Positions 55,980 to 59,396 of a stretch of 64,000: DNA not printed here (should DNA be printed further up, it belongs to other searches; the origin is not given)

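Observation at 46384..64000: Seventeen-kilobase surface-glycosylation locus with the parts list of a lipid-linked, en-bloc (Pgl-like) glycosylation pathway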

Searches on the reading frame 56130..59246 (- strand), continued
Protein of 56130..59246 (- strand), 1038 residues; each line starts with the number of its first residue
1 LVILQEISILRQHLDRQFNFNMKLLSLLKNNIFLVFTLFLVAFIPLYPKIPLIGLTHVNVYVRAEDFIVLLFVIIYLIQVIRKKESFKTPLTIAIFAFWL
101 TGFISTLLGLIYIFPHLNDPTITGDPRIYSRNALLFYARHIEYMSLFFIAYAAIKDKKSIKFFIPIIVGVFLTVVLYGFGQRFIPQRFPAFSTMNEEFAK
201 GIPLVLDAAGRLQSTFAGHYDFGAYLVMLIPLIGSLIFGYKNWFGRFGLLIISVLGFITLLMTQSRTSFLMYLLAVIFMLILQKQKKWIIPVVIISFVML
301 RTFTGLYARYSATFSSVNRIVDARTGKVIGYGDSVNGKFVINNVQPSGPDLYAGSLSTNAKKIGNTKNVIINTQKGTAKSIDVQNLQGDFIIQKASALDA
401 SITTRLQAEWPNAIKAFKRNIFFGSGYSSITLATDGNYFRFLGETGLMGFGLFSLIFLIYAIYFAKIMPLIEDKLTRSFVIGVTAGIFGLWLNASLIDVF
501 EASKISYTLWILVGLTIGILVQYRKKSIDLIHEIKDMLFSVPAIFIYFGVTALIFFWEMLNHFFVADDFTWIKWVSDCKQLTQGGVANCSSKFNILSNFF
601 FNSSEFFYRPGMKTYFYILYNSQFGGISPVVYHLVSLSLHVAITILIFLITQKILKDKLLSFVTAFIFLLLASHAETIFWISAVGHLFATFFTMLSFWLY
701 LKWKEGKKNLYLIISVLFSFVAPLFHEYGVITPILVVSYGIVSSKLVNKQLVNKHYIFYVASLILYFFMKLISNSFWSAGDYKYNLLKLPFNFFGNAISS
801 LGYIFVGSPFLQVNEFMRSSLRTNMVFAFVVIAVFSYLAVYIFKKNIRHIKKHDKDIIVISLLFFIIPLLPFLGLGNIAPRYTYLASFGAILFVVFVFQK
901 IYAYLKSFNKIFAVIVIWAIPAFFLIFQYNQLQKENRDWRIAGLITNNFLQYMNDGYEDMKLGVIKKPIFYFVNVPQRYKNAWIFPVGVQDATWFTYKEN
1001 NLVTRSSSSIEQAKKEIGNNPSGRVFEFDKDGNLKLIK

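Call 21: find_encoding_contigs(protein=P0046, flank=10000, max_places=1)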
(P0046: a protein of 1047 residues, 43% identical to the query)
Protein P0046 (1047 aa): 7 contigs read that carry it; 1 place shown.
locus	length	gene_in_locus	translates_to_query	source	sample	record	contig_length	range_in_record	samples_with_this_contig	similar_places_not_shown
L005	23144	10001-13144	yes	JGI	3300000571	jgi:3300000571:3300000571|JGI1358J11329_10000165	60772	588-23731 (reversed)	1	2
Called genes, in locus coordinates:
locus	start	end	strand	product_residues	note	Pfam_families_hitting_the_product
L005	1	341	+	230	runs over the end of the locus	PF01209:Ubie_methyltran, PF07021:MetW (faint), PF08241:Methyltransf_11, PF08242:Methyltransf_12, PF13489:Methyltransf_23, PF13649:Methyltransf_25, PF13847:Methyltransf_31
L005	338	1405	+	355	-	PF00535:Glycos_transf_2, PF10111:Glyco_tranf_2_2 (weak), PF13641:Glyco_tranf_2_3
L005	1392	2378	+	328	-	PF00106:adh_short (faint), PF01370:Epimerase, PF02719:Polysacc_synt_2, PF04321:RmlD_sub_bind, PF01073:3Beta_HSD, PF07993:NAD_binding_4 (weak), PF16363:GDP_Man_Dehyd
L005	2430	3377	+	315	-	PF00535:Glycos_transf_2, PF10111:Glyco_tranf_2_2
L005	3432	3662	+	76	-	-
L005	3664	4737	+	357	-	-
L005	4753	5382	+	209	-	PF00300:His_Phos_1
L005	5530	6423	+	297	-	-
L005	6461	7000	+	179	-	PF13439:Glyco_transf_4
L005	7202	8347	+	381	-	PF13439:Glyco_transf_4 (weak), PF20706:GT4-conflict, PF00534:Glycos_transf_1, PF13692:Glyco_trans_1_4, PF13524:Glyco_trans_1_2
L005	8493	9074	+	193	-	PF00132:Hexapep, PF14602:Hexapep_2 (weak)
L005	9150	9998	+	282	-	PF00535:Glycos_transf_2, PF10111:Glyco_tranf_2_2, PF13641:Glyco_tranf_2_3, PF13632:Glyco_trans_2_3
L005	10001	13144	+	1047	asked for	PF04932:Wzy_C (weak)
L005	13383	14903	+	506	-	PF13231:PMT_2 (weak)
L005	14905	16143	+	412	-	PF13439:Glyco_transf_4, PF00534:Glycos_transf_1, PF13692:Glyco_trans_1_4, PF13524:Glyco_trans_1_2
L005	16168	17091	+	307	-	PF00535:Glycos_transf_2, PF10111:Glyco_tranf_2_2 (weak), PF13641:Glyco_tranf_2_3, PF13632:Glyco_trans_2_3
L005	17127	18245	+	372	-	PF13439:Glyco_transf_4, PF13579:Glyco_trans_4_4, PF20706:GT4-conflict (weak), PF00534:Glycos_transf_1, PF13692:Glyco_trans_1_4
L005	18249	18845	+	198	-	PF02545:Maf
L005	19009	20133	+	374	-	PF13439:Glyco_transf_4 (weak), PF00534:Glycos_transf_1, PF13692:Glyco_trans_1_4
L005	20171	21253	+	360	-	PF00483:NTP_transferase, PF22640:ManC_GMP_beta-helix (weak)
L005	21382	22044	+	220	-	PF02397:Bac_transf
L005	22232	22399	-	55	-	-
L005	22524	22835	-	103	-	-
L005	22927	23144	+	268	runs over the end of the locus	?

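Call 22: find_encoding_contigs(protein=P0101, flank=10000, max_places=1)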
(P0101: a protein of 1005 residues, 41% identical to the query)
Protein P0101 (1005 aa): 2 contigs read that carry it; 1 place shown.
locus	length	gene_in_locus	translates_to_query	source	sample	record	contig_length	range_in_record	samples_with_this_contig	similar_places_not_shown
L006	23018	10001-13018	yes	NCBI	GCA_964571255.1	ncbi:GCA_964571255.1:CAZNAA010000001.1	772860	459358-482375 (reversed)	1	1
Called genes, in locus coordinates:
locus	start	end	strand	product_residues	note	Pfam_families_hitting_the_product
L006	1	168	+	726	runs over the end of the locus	-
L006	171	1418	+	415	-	PF01757:Acyl_transf_3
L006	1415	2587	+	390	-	PF00534:Glycos_transf_1, PF13692:Glyco_trans_1_4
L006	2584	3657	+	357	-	-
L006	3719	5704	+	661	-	-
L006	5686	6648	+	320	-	PF00535:Glycos_transf_2, PF10111:Glyco_tranf_2_2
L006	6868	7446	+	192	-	PF13439:Glyco_transf_4 (weak)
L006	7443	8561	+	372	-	PF13439:Glyco_transf_4 (faint), PF00534:Glycos_transf_1, PF13692:Glyco_trans_1_4, PF20706:GT4-conflict (weak), PF13524:Glyco_trans_1_2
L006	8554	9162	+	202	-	PF25087:GMPPB_C (faint), PF00132:Hexapep, PF14602:Hexapep_2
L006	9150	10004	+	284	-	PF00535:Glycos_transf_2, PF10111:Glyco_tranf_2_2 (weak), PF13641:Glyco_tranf_2_3, PF13712:Glyco_tranf_2_5 (faint), PF13632:Glyco_trans_2_3 (weak)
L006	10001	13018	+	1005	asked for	PF04932:Wzy_C (weak)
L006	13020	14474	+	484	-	PF13231:PMT_2 (weak)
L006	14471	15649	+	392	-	PF13439:Glyco_transf_4, PF00534:Glycos_transf_1, PF13692:Glyco_trans_1_4, PF13524:Glyco_trans_1_2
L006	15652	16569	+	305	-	PF00535:Glycos_transf_2, PF13641:Glyco_tranf_2_3, PF13632:Glyco_trans_2_3 (weak)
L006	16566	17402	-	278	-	-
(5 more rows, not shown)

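Call 24: search_protein_families(library=pfam, alignment_id=A1, max_evalue=1)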
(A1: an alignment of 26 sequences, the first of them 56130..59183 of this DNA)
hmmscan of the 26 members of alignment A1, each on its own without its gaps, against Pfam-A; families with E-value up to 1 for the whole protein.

A. member 1, window:56130-59183:- (1017 aa): 2 families
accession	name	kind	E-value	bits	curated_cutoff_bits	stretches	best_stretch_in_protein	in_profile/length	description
PF04932.20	Wzy_C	-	1e-08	35.6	31.7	1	231-412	2-112/149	O-Antigen ligase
PF02361.21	CbiQ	-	0.005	16.9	25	1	682-831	8-161/216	Cobalt transport protein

B. families by the number of members that match (of 26 scanned): 14 families
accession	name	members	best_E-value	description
PF04932.20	Wzy_C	25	4.4e-10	O-Antigen ligase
PF13231.12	PMT_2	1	0.0041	Dolichyl-phosphate-mannose-protein mannosyltransferase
PF02361.21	CbiQ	1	0.005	Cobalt transport protein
PF07226.16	DUF1422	1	0.0073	Protein of unknown function (DUF1422)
PF14012.11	DUF4229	1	0.026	Protein of unknown function (DUF4229)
PF10766.14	AcrZ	1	0.041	Multidrug efflux pump-associated protein AcrZ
PF16085.10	Phage_holin_3_5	1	0.13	Bacteriophage holin Hol, superfamily III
PF23074.1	PH_FT_N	1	0.24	PH domain found in tandem in fungal proteins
PF21042.2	Stu2_CTS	1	0.31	Stu2, C-terminal segment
PF24418.1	DUF7550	1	0.33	Family of unknown function (DUF7550)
PF18967.5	PycTM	1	0.33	Pycsar effector protein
PF17628.7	IncD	1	0.48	Inclusion membrane protein D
PF11190.13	DUF2976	1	0.55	Protein of unknown function (DUF2976)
PF14141.11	YqzM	1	0.63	YqzM-like protein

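Call 39: find_encoding_contigs(protein=P0001, flank=10000, max_places=1)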
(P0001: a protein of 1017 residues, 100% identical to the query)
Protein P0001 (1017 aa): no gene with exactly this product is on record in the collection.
